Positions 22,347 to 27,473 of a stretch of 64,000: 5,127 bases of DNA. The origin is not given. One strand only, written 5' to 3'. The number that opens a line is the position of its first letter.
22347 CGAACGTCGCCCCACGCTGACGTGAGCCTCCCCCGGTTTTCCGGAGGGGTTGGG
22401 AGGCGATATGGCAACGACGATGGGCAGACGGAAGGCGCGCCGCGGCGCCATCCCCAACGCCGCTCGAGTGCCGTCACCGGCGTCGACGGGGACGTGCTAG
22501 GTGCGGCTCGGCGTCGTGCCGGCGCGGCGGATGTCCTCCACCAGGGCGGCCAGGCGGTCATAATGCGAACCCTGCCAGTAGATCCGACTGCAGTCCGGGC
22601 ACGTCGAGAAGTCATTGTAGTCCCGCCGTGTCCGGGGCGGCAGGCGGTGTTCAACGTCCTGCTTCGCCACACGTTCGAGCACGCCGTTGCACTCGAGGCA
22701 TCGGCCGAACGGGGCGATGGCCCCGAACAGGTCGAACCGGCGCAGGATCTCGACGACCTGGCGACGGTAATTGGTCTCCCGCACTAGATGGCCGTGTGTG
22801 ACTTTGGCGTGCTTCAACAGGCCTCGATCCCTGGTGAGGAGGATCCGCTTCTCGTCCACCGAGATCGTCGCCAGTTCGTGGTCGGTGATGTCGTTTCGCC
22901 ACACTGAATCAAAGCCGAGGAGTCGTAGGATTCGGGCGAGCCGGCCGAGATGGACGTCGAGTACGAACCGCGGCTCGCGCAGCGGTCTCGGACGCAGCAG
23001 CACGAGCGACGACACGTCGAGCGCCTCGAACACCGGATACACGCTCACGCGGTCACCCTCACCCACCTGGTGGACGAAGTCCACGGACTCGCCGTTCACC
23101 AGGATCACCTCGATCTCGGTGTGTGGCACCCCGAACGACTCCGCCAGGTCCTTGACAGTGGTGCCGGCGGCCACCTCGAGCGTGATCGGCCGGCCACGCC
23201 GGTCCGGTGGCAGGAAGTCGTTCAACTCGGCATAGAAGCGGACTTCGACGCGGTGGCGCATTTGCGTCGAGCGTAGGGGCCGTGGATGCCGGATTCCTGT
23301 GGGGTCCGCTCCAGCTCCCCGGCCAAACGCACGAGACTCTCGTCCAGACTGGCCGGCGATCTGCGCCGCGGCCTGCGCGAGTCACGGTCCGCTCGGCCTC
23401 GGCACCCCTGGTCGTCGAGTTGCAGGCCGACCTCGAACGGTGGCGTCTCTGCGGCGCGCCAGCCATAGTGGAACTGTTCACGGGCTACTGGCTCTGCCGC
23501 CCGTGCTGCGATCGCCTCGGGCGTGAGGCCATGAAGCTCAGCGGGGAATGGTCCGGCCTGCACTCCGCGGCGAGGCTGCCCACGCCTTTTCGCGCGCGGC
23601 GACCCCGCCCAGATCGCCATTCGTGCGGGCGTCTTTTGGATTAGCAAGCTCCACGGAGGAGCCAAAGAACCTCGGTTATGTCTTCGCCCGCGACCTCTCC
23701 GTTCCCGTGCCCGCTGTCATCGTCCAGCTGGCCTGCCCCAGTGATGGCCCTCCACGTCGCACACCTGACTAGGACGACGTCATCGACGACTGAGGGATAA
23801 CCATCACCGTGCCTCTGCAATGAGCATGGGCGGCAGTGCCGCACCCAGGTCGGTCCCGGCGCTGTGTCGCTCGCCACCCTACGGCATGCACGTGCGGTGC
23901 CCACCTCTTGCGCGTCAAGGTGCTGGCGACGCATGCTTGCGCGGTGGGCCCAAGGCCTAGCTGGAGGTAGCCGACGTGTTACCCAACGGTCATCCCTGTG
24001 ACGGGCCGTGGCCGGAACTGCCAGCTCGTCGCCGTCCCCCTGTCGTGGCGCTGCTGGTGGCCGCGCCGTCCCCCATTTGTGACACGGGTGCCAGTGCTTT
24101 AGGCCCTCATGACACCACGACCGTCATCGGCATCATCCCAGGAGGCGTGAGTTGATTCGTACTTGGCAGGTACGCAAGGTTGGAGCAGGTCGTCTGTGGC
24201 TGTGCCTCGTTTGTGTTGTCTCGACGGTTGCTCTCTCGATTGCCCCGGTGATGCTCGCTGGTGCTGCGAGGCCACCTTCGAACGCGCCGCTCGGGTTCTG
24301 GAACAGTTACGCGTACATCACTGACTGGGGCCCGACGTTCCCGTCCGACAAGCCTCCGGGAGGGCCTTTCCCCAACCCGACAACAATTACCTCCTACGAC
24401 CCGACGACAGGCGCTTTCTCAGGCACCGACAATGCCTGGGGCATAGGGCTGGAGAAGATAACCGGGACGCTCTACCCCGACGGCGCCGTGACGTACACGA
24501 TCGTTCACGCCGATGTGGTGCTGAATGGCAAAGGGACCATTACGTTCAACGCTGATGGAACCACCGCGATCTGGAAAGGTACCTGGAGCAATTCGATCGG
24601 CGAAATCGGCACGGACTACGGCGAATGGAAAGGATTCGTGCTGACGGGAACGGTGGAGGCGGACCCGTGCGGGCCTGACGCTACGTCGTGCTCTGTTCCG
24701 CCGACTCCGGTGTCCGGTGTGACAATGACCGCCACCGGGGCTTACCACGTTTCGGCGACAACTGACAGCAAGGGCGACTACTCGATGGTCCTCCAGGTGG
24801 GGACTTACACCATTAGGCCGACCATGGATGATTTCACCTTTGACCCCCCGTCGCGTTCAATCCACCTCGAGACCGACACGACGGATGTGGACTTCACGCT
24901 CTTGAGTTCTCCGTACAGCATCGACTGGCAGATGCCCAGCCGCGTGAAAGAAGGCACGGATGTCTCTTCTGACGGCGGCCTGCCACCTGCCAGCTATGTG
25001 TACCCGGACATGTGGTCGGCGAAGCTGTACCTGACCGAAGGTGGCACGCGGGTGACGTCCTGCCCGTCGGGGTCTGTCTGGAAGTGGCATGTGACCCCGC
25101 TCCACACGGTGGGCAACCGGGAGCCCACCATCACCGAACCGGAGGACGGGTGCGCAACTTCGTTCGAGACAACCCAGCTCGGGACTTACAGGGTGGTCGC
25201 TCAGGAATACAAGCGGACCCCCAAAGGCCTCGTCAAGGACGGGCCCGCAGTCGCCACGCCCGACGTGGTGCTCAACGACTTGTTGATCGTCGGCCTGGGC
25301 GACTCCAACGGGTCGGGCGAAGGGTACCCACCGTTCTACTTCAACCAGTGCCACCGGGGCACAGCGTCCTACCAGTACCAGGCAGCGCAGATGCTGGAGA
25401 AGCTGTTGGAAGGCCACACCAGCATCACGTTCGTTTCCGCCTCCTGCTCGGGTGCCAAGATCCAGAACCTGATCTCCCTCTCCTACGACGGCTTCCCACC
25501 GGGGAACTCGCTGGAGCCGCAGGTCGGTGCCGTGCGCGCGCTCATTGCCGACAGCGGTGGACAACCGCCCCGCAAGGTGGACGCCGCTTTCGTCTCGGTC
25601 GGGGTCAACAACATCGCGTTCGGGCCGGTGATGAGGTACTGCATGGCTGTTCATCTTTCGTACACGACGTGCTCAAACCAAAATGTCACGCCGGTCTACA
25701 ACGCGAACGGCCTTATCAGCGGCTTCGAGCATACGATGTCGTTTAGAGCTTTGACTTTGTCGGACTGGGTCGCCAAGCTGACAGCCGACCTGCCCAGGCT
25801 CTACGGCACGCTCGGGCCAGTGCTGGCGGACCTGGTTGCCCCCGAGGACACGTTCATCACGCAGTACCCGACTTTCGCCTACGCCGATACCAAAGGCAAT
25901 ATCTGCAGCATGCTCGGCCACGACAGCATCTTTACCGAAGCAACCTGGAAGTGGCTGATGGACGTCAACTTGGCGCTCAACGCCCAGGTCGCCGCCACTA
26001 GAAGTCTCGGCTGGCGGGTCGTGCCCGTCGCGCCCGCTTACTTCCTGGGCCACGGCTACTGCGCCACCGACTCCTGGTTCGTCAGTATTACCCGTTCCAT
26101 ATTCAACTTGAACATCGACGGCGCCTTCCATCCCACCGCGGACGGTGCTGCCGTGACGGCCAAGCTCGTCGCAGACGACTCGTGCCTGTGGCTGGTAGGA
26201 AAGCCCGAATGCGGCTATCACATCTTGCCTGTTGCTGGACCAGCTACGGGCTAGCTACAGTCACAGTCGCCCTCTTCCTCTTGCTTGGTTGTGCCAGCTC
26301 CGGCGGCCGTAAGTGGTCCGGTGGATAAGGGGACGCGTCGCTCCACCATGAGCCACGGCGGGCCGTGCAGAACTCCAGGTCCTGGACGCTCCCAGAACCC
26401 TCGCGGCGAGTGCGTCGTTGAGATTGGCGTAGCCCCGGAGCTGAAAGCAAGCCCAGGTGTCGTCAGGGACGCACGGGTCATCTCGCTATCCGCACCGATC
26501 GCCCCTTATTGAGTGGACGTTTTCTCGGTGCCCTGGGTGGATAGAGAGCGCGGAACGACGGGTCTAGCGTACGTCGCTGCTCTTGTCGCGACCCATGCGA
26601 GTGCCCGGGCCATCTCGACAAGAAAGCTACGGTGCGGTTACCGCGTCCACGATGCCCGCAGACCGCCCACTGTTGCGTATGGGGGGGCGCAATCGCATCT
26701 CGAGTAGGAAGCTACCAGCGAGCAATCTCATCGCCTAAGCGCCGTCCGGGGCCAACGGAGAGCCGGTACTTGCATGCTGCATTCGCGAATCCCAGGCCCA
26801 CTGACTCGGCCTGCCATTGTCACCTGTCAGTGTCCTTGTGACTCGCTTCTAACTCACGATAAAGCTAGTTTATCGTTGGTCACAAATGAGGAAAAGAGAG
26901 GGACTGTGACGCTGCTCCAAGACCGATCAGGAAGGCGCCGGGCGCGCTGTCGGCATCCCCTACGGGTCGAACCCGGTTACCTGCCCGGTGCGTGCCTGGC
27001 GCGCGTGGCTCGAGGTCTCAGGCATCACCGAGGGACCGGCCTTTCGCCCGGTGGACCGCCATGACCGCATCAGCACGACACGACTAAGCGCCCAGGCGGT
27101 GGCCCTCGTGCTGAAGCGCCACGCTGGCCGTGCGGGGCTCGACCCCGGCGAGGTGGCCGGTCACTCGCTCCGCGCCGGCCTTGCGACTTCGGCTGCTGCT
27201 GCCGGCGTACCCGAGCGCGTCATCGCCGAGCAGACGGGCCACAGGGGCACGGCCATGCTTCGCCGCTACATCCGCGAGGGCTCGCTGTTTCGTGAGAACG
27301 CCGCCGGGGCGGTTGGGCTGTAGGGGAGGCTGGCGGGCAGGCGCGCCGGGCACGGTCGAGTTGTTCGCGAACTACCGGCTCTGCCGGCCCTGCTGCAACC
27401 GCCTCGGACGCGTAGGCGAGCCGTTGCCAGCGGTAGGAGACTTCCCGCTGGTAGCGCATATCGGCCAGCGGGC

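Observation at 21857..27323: Two diverged copies of one integrase leader, each attached to a different wreck of the same integrase gene, bracket a 4.5-kb cargo segment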

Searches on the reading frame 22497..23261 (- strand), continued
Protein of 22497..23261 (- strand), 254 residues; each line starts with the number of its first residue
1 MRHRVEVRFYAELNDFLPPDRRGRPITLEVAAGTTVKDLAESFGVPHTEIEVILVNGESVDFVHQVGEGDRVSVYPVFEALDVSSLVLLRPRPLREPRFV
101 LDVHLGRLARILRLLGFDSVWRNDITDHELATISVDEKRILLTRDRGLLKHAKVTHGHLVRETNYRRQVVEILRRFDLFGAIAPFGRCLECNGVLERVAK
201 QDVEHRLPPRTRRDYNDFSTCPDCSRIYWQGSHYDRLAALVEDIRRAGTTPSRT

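Call 70: search_protein_families(library=ncbifam, proteins=[window:22497-23261:-], max_evalue=0.001)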
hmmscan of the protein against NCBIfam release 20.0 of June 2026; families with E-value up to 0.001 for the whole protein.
window:22497-23261:- (254 aa): 0 families

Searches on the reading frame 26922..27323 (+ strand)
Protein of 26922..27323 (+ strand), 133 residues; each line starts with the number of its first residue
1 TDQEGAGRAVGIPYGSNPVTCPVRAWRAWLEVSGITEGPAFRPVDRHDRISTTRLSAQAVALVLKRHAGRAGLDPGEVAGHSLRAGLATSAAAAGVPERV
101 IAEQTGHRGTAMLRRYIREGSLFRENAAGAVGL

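Call 12: search_protein_families(library=pfam, proteins=[window:26922-27323:+], max_evalue=0.01)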
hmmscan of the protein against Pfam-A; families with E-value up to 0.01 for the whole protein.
window:26922-27323:+ (133 aa): 1 family
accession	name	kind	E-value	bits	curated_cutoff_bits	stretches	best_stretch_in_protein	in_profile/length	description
PF00589.27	Phage_integrase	-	1.6e-09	38.2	27.1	1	52-118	102-167/172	Phage integrase family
